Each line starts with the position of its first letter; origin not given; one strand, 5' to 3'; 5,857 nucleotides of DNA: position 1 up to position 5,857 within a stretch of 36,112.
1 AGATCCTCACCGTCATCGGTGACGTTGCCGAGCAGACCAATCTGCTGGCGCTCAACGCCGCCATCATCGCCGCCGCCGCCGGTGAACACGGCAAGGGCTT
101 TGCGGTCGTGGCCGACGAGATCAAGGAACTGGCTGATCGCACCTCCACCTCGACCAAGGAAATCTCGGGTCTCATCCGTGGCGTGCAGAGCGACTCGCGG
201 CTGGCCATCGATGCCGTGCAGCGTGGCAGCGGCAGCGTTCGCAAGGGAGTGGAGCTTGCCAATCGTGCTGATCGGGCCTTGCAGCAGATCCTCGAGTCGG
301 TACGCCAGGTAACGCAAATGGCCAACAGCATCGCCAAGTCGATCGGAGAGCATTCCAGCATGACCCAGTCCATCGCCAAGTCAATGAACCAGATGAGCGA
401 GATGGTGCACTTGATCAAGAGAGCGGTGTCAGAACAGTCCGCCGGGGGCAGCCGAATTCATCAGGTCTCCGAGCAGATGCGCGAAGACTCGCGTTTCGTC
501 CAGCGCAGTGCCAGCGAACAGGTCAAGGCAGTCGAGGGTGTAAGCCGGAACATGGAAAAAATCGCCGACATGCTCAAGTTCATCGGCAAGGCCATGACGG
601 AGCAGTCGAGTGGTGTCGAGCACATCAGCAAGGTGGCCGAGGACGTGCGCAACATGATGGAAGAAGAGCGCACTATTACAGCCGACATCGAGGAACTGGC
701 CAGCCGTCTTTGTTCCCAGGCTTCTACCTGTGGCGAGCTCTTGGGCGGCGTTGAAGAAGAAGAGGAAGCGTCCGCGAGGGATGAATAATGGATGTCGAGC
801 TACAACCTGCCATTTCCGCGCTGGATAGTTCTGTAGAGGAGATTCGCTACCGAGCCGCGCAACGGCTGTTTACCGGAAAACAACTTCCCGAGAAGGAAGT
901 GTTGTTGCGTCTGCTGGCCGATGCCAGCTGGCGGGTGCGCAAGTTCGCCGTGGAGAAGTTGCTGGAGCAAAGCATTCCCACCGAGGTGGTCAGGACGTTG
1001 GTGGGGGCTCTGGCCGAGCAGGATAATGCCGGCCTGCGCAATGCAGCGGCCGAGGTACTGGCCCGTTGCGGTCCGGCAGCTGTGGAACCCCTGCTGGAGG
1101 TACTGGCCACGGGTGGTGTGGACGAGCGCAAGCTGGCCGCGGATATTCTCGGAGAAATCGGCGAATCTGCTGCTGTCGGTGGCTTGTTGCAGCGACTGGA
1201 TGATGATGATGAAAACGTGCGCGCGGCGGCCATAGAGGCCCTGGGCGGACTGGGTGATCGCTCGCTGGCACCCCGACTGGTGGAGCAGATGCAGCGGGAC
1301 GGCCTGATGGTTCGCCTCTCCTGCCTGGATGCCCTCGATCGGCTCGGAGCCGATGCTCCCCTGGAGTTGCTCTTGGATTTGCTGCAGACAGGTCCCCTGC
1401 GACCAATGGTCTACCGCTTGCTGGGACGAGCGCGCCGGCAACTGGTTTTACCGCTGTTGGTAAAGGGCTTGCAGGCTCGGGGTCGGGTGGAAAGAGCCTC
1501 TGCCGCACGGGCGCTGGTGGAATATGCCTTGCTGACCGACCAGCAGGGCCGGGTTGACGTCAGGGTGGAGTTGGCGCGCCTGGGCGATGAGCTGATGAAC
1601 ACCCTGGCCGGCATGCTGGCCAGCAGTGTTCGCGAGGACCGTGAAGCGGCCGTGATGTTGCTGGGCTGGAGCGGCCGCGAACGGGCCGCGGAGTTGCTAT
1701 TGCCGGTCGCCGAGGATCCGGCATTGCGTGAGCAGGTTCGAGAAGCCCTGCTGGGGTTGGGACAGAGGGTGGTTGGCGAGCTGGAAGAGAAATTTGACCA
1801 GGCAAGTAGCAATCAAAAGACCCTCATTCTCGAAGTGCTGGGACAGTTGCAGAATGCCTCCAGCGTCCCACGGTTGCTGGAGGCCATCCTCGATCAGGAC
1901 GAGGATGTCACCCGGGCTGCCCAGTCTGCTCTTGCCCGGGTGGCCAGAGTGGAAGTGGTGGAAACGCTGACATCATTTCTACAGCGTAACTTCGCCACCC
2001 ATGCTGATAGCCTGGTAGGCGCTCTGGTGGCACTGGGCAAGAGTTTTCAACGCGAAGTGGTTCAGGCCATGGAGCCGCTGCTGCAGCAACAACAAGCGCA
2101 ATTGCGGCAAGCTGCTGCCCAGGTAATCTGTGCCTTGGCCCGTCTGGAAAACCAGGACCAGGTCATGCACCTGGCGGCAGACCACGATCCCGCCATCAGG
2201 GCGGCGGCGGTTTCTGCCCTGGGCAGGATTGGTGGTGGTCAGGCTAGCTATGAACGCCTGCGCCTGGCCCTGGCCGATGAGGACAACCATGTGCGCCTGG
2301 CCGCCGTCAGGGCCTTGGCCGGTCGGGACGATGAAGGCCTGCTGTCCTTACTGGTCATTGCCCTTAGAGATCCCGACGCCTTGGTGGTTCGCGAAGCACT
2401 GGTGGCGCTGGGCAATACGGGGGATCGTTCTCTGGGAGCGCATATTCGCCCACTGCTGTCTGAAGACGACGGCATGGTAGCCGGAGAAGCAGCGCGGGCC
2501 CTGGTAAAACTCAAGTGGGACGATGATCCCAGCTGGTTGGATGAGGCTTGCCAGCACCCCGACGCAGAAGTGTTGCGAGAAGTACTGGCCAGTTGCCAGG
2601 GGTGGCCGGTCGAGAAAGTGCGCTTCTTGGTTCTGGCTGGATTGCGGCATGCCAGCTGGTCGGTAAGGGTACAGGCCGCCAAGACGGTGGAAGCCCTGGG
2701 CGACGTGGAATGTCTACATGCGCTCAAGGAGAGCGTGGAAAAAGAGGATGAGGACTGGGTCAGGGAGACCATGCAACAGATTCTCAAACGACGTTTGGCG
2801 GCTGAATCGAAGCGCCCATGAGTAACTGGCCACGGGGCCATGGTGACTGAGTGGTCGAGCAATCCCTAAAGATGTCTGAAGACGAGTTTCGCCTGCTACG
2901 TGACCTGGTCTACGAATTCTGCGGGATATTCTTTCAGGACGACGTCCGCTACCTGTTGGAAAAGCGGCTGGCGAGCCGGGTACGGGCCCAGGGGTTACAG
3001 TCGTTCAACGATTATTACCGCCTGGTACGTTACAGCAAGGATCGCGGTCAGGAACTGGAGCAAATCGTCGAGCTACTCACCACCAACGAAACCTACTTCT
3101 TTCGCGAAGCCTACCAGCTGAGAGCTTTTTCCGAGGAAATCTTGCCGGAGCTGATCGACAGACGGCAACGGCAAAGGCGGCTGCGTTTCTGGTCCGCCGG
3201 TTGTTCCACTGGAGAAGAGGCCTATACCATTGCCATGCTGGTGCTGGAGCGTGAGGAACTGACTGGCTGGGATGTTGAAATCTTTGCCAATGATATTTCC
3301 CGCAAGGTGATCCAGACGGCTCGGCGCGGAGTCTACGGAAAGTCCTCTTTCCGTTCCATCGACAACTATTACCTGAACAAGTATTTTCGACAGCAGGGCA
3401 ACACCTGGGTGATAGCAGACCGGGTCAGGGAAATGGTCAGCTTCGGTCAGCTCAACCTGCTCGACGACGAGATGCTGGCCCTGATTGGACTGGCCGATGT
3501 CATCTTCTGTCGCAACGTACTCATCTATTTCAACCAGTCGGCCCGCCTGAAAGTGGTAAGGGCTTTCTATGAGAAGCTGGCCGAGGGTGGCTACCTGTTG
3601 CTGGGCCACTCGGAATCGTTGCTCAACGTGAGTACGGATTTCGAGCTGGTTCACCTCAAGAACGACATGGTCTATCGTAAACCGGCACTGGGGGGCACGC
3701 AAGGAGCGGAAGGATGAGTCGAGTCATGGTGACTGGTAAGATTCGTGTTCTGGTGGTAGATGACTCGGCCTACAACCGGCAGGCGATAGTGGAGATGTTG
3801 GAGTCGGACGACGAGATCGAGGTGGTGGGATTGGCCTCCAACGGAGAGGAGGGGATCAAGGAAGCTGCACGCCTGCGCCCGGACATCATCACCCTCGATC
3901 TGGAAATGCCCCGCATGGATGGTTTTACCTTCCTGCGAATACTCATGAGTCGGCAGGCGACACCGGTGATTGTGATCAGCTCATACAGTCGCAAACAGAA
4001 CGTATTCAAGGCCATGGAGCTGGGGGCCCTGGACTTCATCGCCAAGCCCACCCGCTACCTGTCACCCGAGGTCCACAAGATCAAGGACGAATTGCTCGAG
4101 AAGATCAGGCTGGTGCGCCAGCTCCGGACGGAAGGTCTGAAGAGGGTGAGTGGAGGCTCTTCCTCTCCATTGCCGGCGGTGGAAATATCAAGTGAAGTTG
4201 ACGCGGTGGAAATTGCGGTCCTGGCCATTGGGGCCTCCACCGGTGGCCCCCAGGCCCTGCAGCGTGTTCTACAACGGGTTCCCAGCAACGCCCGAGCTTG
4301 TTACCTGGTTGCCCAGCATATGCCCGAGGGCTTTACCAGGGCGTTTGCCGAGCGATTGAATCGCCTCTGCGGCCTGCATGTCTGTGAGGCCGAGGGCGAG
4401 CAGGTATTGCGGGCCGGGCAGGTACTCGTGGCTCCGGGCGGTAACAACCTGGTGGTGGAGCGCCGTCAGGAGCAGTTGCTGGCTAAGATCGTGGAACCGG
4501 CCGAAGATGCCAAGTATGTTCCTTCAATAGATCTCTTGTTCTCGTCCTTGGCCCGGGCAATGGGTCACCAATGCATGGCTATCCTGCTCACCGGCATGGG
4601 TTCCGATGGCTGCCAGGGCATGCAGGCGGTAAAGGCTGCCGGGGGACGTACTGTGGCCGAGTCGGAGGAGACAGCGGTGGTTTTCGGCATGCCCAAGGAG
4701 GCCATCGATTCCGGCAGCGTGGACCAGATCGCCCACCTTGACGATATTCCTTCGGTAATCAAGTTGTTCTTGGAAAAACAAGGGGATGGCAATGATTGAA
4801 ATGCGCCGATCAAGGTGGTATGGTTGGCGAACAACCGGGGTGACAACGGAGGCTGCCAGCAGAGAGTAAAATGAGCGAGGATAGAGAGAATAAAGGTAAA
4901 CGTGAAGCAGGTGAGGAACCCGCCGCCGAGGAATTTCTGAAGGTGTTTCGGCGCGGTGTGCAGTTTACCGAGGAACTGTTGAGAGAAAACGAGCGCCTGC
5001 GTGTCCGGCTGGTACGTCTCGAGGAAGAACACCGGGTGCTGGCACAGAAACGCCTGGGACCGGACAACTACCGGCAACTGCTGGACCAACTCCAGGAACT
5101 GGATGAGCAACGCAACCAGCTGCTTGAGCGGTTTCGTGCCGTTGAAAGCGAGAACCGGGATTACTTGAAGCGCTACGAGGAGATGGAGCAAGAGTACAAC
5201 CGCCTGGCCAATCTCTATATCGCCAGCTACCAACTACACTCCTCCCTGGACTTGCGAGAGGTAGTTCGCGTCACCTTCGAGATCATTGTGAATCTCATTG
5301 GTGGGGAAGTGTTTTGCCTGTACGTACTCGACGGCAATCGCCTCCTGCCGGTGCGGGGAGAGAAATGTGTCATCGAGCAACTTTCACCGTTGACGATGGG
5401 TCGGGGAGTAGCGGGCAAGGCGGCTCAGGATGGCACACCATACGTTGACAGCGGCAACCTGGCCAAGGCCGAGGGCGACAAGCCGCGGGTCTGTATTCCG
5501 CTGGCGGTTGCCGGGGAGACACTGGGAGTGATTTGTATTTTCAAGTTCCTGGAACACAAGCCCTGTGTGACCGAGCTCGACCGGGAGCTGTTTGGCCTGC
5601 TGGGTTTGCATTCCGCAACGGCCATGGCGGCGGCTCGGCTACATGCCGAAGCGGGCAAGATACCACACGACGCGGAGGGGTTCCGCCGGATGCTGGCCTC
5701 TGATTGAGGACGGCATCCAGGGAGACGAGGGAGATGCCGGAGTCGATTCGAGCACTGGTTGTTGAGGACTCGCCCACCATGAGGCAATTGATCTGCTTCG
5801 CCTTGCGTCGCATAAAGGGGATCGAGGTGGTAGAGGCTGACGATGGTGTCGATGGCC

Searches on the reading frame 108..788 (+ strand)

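Call 36: search_protein_families(library=pfam, proteins=[window:108-788:+], max_evalue=0.001)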
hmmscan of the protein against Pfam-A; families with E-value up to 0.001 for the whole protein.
window:108-788:+ (226 aa): 3 families
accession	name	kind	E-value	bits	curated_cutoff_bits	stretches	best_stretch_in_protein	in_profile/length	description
PF00015.26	MCPsignal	-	1.6e-18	67.6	34.6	1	2-99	74-171/172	Methyl-accepting chemotaxis protein (MCP) signalling domain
PF04108.17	ATG17_like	-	0.00019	21.5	43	1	3-208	119-291/355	Autophagy protein ATG17-like domain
PF06009.19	Laminin_II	-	0.00032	21.2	33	0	6-101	2-100/138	Laminin Domain II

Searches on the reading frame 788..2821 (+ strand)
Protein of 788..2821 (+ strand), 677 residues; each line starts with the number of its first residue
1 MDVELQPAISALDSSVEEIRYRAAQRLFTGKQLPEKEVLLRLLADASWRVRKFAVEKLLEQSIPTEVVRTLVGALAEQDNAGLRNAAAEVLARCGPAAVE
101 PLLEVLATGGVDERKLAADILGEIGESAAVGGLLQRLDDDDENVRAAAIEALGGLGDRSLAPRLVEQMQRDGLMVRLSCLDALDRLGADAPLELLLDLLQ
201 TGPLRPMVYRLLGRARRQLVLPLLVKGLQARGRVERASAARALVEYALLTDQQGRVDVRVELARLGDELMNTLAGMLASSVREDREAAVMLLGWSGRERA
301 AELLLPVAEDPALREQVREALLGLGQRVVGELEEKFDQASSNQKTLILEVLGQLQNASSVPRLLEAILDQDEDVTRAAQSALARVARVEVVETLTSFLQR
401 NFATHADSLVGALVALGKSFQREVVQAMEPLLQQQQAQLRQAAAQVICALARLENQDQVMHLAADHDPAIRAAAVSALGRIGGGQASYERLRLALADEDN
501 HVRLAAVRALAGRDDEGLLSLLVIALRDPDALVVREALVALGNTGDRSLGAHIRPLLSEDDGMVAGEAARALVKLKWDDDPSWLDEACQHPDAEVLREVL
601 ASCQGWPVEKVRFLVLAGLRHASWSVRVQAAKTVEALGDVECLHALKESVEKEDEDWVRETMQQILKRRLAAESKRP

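Call 36: search_protein_families(library=pfam, proteins=[window:788-2821:+], max_evalue=0.001)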
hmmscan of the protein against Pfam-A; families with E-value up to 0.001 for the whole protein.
window:788-2821:+ (677 aa): 10 families
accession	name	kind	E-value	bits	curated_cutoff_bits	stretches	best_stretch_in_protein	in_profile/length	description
PF13646.12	HEAT_2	-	1.5e-58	195.5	27.7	9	132-203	3-75/88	HEAT repeats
PF02985.28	HEAT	-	2.7e-21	74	23.5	0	133-156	5-28/31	HEAT repeat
PF03130.22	HEAT_PBS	-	8.5e-13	47.8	20.9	0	144-166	1-23/27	PBS lyase HEAT-like repeat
PF11838.14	ERAP1_C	-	2.9e-07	30.7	38.2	1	309-441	164-307/318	ERAP1-like C-terminal domain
PF20168.4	PDS5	-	5.9e-07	28.1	27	0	333-453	565-680/1053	Sister chromatid cohesion protein PDS5 protein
PF01602.26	Adaptin_N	-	8.3e-06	25.1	37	0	344-456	319-427/524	Adaptin N terminal region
PF00514.29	Arm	-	5.1e-05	23.6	20.6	0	515-543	10-38/41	Armadillo/beta-catenin-like repeat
PF12717.13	Cnd1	-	5.8e-05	23.6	26.4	0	486-547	21-88/162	non-SMC mitotic condensation complex subunit 1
PF01347.28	Vitellogenin_N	-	0.00018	20.7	24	0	327-379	462-505/590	Lipoprotein amino terminal region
PF18991.6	DUF5724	-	0.00027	19.6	25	0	29-129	456-556/1214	Family of unknown function (DUF5724)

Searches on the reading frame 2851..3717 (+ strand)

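Call 36: search_protein_families(library=pfam, proteins=[window:2851-3717:+], max_evalue=0.001)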
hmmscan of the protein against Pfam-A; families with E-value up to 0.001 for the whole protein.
window:2851-3717:+ (288 aa): 2 families
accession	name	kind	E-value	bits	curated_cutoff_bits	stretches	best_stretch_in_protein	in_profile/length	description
PF01739.24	CheR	-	1e-59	201.7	27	1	79-269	1-191/195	CheR methyltransferase, SAM binding domain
PF03705.20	CheR_N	-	9.8e-13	48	27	1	11-60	1-50/53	CheR methyltransferase, all-alpha domain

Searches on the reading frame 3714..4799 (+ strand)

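Call 36: search_protein_families(library=pfam, proteins=[window:3714-4799:+], max_evalue=0.001)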
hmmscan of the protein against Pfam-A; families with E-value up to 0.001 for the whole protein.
window:3714-4799:+ (361 aa): 2 families
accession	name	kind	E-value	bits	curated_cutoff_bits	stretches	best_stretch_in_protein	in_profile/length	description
PF01339.22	CheB_methylest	-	2.8e-61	206.7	24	1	171-348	2-173/174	CheB methylesterase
PF00072.30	Response_reg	-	1.3e-25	90.2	30.2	1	12-113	1-101/111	Response regulator receiver domain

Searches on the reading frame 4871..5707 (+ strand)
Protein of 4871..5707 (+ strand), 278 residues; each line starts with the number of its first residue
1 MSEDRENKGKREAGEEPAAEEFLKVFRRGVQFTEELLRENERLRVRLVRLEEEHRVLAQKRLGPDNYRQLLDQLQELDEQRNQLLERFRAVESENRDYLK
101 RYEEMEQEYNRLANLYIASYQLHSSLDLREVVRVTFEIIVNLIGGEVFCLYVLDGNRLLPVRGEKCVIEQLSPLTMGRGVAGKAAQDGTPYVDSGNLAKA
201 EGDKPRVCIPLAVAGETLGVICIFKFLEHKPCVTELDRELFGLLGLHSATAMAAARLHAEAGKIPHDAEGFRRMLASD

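Call 36: search_protein_families(library=pfam, proteins=[window:4871-5707:+], max_evalue=0.001)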
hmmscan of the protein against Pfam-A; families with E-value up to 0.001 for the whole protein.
window:4871-5707:+ (278 aa): 3 families
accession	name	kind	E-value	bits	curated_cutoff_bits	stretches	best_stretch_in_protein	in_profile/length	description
PF13185.12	GAF_2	-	2e-09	38.2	28.6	1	126-252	2-135/136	GAF domain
PF13492.12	GAF_3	-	0.00019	22.3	27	1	129-253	3-128/129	GAF domain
PF13851.11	GAS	-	0.00042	20.2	32.3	1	34-114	50-127/200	Growth-arrest specific micro-tubule binding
